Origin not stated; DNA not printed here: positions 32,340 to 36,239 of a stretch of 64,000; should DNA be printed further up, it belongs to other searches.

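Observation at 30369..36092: A 1907-aa GspK-like minor pseudopilin, about six times canonical size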

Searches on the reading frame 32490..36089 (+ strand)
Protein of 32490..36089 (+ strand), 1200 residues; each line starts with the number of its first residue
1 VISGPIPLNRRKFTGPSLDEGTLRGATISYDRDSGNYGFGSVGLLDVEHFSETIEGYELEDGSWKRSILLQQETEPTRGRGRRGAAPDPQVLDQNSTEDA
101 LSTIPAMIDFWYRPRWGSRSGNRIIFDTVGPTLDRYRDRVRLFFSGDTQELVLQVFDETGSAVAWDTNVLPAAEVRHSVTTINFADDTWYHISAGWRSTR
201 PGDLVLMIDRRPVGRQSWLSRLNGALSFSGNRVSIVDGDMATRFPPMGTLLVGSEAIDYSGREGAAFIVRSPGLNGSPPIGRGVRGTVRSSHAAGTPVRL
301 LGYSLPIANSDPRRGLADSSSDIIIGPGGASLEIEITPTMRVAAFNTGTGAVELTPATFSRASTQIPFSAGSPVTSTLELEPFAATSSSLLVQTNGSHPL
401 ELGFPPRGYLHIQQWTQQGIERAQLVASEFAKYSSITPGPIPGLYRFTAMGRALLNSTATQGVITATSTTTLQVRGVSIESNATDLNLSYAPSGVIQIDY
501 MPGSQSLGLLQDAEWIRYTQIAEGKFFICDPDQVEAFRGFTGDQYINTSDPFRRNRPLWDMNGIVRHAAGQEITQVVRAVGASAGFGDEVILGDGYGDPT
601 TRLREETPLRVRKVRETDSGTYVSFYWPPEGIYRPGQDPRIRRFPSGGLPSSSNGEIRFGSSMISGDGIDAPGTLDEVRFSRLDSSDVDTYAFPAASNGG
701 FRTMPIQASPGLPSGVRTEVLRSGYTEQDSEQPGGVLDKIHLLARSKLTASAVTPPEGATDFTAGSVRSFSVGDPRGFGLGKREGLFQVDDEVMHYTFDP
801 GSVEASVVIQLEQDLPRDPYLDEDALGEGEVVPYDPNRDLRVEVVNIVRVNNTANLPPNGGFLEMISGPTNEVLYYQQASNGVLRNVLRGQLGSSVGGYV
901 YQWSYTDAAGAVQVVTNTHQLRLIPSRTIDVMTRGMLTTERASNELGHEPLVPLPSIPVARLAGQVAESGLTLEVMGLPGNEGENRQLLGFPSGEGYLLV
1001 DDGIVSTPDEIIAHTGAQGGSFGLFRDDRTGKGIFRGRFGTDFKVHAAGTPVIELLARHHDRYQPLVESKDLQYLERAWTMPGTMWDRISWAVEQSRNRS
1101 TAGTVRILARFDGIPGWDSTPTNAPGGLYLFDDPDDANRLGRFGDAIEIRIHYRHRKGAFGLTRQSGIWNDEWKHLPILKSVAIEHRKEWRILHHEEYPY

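Call 47: predict_structure(alignment_id=A3)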
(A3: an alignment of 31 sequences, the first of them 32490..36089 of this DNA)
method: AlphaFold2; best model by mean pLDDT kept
length: 1200 residues; sequences in the alignment: 31
mean_pLDDT: 85.3   pTM: 0.83
mean pLDDT of the five models: 85.3, 84.0, 82.4, 82.4, 81.1
residues with pLDDT >= 90: 646; 70-90: 405; 50-70: 85; < 50: 64
segments of 3 or more residues with pLDDT < 50: 1-20, 73-96, 369-379, 1194-1200
pLDDT, mean of each block of 10 residues (from residue 1): 39 42 61 70 86 82 92 46 37 53 94 91 95 91 95 93 64 92 88 95 93 91 92 90 87 93 92 64 89 93 93 83 91 95 79 90 69 42 84 88 95 87 86 93 89 92 73 94 94 94 76 93 96 91 91 92 94 94 91 91 90 91 93 91 93 94 91 93 84 89 89 90 92 91 88 70 70 85 91 89 80 93 87 82 95 93 90 95 96 93 86 92 92 93 82 91 84 74 65 89 90 88 91 91 90 90 91 88 90 67 84 93 93 91 91 89 78 83 82 47
secondary structure, 60 per line:
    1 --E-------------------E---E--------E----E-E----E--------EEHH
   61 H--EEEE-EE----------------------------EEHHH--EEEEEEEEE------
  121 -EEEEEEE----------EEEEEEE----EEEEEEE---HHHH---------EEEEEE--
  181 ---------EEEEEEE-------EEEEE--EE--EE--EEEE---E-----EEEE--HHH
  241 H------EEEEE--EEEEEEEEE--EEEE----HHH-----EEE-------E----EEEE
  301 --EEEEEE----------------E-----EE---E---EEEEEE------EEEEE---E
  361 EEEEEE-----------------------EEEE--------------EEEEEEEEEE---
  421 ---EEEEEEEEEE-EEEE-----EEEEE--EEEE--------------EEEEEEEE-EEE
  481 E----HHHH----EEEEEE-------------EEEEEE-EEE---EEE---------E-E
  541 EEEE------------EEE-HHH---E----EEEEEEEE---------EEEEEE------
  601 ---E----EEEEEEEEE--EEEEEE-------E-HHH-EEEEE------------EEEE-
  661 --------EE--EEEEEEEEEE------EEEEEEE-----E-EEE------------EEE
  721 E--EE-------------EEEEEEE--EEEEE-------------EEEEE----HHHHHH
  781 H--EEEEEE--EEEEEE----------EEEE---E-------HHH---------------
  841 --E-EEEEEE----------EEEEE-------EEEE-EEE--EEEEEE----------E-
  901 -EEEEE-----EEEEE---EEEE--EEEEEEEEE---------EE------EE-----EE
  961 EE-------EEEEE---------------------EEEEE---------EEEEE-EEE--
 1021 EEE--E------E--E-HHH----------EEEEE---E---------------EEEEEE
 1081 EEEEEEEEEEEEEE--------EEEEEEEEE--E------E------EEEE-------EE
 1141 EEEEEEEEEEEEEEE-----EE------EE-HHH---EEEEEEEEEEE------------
elements in order (helices of 4 or more, strands of 3 or more residues): E64-67 E106-114 E122-128 E139-145 E150-156 H160-163 E173-178 E190-196 E204-208 E219-222 E232-235 H238-241 E248-252 E255-263 E266-269 E282-284 E297-300 E303-308 E340-345 E352-356 E360-366 E390-393 E408-417 E424-433 E435-438 E444-448 E451-454 E469-476 E478-481 H486-489 E494-499 E513-518 E520-522 E526-528 E540-544 E557-559 E572-579 E589-594 E609-617 E620-625 E639-643 E656-659 E673-682 E689-695 E703-705 E718-721 E739-745 E748-752 E766-770 H775-781 E784-789 E792-797 E808-811 E845-850 E861-865 E873-876 E878-880 E883-888 E902-906 E912-916 E920-923 E926-934 E959-962 E970-974 E996-1000 E1010-1014 E1016-1018 E1021-1023 E1051-1055 E1075-1094 E1103-1111 E1128-1131 E1139-1155 E1178-1188

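Call 86: search_protein_representatives(protein=window:32490-36089:+)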
Query: 1200 residues. Proteins with E-value up to 0.001 (for the whole library): 450; up to 1e-10: 308; up to 1e-30: 56. The best 150 are listed.
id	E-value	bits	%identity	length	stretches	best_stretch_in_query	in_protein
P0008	0.0e+00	1435.9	58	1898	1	2-1200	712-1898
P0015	1.9e-238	810.8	41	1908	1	1-1200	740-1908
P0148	3.9e-210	717.0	40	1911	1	1-1200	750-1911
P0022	3.4e-207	707.3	38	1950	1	1-1200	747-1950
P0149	7.3e-194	663.1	38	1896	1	43-1199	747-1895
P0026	3.7e-171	587.9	39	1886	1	1-1200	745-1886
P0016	2.0e-167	575.5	39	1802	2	100-1199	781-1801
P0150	3.5e-98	346.2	44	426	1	773-1200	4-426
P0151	1.9e-90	320.6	36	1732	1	94-1197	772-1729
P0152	4.5e-72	259.7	37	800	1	39-670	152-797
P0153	5.3e-59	216.4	42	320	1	916-1200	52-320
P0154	6.9e-53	196.2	34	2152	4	871-1198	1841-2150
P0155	2.0e-51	191.3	34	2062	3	514-1200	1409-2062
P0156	5.7e-50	186.5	34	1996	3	859-1198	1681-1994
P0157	3.5e-49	183.9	37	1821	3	929-1196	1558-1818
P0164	6.5e-43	163.1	34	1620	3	100-593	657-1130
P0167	4.4e-42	160.4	36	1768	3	107-316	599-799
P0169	6.7e-41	156.5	35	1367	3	1003-1195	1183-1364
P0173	4.7e-39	150.3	39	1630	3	1029-1187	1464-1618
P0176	1.7e-37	145.2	36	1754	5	104-316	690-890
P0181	9.1e-37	142.8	40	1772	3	103-322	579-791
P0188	5.0e-34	133.7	35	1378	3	933-1188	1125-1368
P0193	8.4e-33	129.6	32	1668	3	99-354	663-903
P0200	2.6e-30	121.4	33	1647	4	105-321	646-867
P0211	8.9e-29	116.3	34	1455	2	104-308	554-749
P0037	1.2e-28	115.8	32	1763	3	1028-1193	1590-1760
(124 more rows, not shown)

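Call 94: list_cluster_members(proteins=[P0164, P0167, P0169, P0173, P0176, P0181, P0188, P0193, P0200, P0211])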
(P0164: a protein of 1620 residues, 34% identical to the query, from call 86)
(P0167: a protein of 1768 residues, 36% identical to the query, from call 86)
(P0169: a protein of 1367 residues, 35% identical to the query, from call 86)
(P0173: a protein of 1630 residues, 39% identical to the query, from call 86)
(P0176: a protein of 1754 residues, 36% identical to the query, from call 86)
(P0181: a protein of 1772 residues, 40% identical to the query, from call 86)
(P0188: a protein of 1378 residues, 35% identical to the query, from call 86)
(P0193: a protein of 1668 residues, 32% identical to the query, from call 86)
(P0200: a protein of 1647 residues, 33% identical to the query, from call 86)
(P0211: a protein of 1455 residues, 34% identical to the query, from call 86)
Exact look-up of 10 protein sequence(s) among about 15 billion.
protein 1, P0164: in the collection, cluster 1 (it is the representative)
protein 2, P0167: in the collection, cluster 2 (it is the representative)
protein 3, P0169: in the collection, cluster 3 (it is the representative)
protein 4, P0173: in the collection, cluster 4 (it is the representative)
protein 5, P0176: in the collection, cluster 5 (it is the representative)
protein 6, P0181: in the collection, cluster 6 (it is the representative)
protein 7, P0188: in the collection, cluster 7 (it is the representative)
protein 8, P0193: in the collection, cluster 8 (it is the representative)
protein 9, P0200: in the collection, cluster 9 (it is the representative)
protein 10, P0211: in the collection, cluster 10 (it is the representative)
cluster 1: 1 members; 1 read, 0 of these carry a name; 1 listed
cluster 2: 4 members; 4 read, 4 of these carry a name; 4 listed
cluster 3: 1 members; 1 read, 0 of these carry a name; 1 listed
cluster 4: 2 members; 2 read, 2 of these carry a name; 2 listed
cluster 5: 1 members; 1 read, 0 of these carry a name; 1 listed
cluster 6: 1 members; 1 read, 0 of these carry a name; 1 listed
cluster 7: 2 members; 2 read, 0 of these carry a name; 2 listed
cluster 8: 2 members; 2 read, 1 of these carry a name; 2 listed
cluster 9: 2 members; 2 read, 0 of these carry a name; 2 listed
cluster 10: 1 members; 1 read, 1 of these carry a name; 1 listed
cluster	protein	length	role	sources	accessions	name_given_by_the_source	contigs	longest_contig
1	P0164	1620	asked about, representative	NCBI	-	-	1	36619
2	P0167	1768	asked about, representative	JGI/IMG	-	hypothetical protein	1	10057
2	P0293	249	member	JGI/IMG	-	hypothetical protein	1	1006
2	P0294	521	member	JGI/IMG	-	hypothetical protein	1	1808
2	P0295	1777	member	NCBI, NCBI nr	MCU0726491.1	MAG: LamG domain-containing protein [Planctomycetes bacterium] | LamG domain-containing protein [Planctomycetota bacterium]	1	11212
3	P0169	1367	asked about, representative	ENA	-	-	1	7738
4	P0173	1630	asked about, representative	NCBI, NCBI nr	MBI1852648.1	MAG: hypothetical protein HYR85_20075 [Planctomycetes bacterium] | hypothetical protein [Planctomycetota bacterium]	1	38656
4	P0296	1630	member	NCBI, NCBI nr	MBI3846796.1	MAG: hypothetical protein HY292_19405 [Planctomycetes bacterium] | hypothetical protein [Planctomycetota bacterium]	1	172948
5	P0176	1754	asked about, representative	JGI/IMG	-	-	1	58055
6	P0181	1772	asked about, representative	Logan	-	-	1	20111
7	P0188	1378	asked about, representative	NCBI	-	-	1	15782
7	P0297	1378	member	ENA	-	-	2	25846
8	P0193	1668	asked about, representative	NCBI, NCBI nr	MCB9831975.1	MAG: hypothetical protein H6807_05820 [Planctomycetes bacterium] | hypothetical protein [Planctomycetota bacterium]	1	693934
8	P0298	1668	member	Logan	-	-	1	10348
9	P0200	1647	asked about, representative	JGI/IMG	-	-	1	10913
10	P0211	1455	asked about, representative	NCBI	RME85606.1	MAG: hypothetical protein D6785_04190, partial [Planctomycetota bacterium]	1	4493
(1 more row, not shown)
